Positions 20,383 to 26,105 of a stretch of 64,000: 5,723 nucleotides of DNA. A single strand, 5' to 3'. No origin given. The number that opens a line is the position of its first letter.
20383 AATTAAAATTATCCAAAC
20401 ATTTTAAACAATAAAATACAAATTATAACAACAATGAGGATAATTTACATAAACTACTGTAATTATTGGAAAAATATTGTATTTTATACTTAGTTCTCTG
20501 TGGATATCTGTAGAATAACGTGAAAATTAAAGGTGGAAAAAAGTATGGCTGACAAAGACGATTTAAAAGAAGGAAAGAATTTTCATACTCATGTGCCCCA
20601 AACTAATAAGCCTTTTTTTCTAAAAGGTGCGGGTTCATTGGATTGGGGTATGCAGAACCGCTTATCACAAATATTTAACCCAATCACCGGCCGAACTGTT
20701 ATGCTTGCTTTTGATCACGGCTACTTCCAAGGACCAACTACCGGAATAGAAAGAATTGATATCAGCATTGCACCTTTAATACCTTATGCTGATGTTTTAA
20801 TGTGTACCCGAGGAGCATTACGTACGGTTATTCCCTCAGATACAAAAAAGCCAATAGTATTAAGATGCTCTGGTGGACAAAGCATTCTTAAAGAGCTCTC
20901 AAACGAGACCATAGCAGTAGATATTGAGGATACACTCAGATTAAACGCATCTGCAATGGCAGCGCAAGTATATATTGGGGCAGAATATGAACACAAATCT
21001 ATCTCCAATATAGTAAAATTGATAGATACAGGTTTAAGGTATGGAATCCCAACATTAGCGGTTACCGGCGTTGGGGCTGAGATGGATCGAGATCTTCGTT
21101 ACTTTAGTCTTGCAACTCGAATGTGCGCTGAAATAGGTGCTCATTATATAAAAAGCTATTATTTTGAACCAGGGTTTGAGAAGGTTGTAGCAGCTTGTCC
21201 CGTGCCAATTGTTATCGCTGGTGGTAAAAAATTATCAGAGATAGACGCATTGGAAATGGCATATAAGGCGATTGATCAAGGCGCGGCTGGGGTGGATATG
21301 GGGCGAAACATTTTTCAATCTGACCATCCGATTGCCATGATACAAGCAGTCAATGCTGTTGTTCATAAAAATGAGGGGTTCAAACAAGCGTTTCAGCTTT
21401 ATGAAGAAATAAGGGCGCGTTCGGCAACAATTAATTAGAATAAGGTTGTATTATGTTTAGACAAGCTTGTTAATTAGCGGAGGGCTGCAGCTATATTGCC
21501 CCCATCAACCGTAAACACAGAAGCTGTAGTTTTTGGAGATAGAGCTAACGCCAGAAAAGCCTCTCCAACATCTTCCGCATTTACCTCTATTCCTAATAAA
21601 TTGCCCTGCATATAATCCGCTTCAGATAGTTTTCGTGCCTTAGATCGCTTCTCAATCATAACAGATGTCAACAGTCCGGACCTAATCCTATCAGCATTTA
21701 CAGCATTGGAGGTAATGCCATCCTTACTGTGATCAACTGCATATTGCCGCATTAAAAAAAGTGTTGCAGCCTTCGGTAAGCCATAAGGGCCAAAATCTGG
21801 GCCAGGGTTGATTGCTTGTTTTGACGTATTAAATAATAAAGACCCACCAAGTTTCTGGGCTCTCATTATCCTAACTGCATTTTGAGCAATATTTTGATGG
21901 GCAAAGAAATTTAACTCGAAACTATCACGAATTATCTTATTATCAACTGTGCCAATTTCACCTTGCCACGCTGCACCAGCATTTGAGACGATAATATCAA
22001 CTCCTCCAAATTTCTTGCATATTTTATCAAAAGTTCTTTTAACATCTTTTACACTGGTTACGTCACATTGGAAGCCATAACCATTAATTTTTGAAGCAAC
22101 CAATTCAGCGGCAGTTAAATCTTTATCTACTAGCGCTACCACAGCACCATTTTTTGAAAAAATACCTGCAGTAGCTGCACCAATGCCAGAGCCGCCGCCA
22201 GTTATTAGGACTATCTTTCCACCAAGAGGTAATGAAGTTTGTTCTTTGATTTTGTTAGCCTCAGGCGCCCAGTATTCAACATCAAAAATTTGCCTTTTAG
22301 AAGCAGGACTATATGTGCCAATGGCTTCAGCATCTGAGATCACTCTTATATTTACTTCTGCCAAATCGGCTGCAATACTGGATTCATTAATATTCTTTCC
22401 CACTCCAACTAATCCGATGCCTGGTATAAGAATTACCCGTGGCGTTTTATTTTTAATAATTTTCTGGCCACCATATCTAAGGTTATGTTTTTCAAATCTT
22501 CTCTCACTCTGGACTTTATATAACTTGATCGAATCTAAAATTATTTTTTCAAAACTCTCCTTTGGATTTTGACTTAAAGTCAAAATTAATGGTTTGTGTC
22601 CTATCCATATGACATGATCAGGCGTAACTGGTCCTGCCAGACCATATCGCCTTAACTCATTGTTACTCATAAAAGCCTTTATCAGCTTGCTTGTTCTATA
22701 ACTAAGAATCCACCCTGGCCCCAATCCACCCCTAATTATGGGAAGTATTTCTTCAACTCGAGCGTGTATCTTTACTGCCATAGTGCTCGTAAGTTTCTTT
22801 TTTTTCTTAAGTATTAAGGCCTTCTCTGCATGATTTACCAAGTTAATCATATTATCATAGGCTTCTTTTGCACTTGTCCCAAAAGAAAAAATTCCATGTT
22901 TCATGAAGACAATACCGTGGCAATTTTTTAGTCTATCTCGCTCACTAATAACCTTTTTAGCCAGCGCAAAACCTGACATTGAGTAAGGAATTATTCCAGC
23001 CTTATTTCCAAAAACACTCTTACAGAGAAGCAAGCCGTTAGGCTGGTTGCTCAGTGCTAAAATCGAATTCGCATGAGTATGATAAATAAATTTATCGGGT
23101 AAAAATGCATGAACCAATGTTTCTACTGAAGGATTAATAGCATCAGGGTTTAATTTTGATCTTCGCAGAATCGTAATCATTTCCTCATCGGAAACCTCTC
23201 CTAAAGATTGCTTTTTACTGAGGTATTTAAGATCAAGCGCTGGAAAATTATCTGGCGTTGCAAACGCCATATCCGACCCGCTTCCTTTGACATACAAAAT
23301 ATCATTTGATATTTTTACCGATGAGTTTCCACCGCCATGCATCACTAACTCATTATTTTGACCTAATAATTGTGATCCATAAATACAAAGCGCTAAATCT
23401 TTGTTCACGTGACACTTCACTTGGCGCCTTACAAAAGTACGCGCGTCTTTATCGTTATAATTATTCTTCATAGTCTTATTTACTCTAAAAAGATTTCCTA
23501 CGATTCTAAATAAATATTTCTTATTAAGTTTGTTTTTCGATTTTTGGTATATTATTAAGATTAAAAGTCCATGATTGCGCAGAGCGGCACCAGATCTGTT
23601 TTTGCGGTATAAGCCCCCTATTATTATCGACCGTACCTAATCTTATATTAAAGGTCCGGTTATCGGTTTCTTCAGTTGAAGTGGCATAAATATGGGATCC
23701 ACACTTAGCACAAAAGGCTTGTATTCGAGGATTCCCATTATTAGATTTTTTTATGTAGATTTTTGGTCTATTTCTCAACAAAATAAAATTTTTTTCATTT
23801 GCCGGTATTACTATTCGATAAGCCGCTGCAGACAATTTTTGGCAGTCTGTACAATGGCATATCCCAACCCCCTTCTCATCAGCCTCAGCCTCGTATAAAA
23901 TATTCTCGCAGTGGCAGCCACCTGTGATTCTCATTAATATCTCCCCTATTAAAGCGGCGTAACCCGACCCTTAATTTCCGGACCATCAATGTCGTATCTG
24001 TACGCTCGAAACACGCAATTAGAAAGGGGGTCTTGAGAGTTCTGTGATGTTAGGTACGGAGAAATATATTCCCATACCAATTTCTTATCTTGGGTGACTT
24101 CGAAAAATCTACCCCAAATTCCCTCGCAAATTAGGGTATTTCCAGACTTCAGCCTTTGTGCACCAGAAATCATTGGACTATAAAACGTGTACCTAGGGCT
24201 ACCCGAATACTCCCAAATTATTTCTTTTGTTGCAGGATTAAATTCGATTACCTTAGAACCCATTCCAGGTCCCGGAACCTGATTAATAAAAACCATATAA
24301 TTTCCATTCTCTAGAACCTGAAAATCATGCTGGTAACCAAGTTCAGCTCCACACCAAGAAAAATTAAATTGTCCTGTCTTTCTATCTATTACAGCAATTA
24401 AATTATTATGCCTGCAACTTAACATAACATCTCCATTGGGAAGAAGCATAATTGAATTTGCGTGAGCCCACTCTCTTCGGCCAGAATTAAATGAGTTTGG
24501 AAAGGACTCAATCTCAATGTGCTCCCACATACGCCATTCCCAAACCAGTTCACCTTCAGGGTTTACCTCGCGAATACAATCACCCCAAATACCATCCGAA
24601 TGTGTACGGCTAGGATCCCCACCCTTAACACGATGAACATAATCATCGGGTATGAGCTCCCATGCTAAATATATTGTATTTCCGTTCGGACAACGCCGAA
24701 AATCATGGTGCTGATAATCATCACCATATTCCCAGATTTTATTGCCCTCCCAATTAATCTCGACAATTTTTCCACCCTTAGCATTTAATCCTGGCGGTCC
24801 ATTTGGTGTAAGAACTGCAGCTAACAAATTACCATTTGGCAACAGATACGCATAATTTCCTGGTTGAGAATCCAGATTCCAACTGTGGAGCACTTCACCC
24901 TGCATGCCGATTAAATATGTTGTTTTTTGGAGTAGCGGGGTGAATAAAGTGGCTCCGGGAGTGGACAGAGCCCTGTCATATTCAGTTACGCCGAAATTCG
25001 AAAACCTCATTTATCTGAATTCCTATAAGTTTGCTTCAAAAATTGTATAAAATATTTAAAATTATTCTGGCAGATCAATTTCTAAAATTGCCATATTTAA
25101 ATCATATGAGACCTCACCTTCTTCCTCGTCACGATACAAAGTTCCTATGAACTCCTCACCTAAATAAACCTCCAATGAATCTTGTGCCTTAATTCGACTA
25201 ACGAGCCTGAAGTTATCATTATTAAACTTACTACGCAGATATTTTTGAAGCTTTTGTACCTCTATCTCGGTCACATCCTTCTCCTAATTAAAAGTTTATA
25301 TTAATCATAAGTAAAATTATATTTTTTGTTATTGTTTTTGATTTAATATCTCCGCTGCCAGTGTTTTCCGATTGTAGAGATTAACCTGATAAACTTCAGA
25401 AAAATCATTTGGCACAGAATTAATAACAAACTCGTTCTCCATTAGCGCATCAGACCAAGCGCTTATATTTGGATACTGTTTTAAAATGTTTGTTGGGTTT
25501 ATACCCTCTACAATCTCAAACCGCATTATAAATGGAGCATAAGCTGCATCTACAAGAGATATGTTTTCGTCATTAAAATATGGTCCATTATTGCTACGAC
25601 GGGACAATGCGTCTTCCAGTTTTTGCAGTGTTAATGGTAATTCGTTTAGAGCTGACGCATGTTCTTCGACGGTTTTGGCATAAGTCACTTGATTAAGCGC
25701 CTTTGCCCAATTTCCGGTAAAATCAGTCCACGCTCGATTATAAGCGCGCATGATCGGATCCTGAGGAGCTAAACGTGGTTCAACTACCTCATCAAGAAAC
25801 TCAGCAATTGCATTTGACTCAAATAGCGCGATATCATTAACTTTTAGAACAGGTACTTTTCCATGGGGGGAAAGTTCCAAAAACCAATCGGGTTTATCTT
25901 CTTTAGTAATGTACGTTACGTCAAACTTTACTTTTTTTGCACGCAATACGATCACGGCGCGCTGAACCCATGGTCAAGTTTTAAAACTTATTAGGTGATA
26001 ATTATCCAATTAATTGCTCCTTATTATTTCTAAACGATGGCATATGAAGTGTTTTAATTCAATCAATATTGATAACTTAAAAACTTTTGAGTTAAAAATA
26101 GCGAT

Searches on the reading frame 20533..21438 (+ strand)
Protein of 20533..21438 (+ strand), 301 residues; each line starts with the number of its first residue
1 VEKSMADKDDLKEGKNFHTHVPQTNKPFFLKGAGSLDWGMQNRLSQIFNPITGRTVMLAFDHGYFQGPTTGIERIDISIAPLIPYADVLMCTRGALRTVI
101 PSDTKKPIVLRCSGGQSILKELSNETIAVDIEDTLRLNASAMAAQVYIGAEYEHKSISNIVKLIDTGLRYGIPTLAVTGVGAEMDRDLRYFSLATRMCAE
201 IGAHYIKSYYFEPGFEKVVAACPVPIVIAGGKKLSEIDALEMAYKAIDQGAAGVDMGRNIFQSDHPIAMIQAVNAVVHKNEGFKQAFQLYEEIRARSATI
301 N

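Call 35: search_protein_families(library=pfam, proteins=[window:20533-21438:+])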
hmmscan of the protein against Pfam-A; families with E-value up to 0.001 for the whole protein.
window:20533-21438:+ (301 aa): 1 family
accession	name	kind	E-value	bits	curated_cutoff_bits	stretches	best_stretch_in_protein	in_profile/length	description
PF01791.15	DeoC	-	3.3e-16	60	23.8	1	55-263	1-229/229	DeoC/LacD family aldolase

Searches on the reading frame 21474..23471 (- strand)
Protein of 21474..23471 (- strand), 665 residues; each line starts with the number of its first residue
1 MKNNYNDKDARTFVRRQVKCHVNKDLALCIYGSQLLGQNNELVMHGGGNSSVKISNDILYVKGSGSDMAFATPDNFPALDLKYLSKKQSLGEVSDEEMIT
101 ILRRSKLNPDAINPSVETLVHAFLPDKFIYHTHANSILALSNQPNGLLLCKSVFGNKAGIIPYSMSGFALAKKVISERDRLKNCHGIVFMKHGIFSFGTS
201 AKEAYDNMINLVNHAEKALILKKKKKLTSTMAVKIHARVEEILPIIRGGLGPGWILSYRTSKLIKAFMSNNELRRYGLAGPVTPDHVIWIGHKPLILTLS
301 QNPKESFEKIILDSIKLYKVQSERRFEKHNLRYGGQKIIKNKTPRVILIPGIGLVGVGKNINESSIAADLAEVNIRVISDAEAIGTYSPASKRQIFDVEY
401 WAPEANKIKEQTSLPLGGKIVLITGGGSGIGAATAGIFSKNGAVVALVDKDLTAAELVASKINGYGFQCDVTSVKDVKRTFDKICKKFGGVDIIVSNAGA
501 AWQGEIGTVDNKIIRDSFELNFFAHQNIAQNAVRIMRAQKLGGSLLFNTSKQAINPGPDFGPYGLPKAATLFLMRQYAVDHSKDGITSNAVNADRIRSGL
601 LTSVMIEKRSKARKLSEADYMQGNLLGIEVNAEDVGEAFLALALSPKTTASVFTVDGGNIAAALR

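Call 35: search_protein_families(library=pfam, proteins=[window:21474-23471:-])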
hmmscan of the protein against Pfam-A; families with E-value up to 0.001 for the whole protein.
window:21474-23471:- (665 aa): 3 families
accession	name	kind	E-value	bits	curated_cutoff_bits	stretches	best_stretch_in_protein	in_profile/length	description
PF13561.12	adh_short_C2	-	3.5e-34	118.8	27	1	428-658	6-234/236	Enoyl-(Acyl carrier protein) reductase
PF00106.31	adh_short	-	4.1e-33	114.9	26.6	1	419-601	1-187/195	short chain dehydrogenase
PF00596.27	Aldolase_II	-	1.3e-19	71.3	22.2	1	39-216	12-180/183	Class II Aldolase and Adducin N-terminal domain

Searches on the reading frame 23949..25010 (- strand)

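Call 35: search_protein_families(library=pfam, proteins=[window:23949-25010:-])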
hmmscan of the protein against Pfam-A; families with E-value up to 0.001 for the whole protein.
window:23949-25010:- (353 aa): 2 families
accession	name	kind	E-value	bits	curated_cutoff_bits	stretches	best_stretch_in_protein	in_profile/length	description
PF05935.17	Arylsulfotrans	-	9.1e-21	74.7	24.2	1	80-230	69-223/374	Arylsulfotransferase (ASST)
PF14269.12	Arylsulfotran_2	-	3.4e-13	50.1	27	1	80-316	25-299/301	Arylsulfotransferase (ASST)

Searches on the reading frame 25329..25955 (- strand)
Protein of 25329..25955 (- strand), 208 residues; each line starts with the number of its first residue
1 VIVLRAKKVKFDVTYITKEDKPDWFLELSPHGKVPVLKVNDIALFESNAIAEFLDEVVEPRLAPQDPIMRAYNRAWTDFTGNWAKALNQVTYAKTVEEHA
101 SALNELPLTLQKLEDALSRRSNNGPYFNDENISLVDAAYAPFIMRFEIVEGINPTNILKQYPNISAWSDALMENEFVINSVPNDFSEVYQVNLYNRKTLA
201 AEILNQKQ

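Call 35: search_protein_families(library=pfam, proteins=[window:25329-25955:-])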
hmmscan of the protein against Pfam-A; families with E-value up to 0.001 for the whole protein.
window:25329-25955:- (208 aa): 9 families
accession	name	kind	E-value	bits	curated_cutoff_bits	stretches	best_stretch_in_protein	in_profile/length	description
PF13409.12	GST_N_2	-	3.5e-12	47.2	25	1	2-56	10-69/70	Glutathione S-transferase, N-terminal domain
PF13417.12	GST_N_3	-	1.4e-10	41.7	22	1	2-57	15-70/75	Glutathione S-transferase, N-terminal domain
PF02798.26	GST_N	-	6.9e-10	39.5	20.9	1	2-56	19-76/76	Glutathione S-transferase, N-terminal domain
PF13410.11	GST_C_2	-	1.6e-08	34.9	24.9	1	102-170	7-69/69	Glutathione S-transferase, C-terminal domain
PF00043.30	GST_C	-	1.6e-06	28.7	20.7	1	98-174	23-92/93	Glutathione S-transferase, C-terminal domain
PF14497.11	GST_C_3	-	1.8e-06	28.5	21.6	1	88-174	8-94/104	Glutathione S-transferase, C-terminal domain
PF22441.2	CLIC-like_N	-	1.8e-05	25.3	23.5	1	2-60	27-85/86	CLIC-like N-terminal domain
PF16865.10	GST_C_5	-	0.00017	22.5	27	1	108-149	35-76/108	Glutathione S-transferase, C-terminal domain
PF17172.10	GST_N_4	-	0.00066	20.8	30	0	3-75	9-80/99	Glutathione S-transferase N-terminal domain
